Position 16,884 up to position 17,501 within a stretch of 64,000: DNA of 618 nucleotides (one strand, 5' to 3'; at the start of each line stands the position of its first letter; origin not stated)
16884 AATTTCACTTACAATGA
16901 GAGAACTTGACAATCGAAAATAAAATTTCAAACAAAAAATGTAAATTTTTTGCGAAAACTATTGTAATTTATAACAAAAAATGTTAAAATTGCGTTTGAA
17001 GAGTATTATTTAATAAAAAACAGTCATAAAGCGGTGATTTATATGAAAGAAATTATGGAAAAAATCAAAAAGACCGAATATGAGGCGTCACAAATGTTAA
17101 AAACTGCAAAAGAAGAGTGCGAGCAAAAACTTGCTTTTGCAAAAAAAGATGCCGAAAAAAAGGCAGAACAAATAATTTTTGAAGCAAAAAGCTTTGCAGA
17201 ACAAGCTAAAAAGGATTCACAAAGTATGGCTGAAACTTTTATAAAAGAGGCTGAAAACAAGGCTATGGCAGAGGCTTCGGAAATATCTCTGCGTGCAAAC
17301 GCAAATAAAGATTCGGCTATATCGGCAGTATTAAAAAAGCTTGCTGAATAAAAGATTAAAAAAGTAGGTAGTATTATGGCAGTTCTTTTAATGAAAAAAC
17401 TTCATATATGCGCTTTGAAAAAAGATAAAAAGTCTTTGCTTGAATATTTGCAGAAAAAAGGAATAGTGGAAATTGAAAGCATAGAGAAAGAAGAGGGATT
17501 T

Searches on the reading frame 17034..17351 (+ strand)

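Call 34: search_protein_families(library=pfam, proteins=[window:17034-17351:+], max_evalue=0.01)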
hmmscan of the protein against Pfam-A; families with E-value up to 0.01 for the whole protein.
window:17034-17351:+ (105 aa): 2 families
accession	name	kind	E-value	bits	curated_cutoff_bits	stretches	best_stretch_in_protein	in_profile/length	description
PF16999.10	V-ATPase_G_2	-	0.00078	20.5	28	1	7-102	6-101/104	Vacuolar (H+)-ATPase G subunit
PF20929.2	PDCD10_N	-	0.0087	16.1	19.8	0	4-32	13-41/60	Programmed cell death protein 10, dimerisation domain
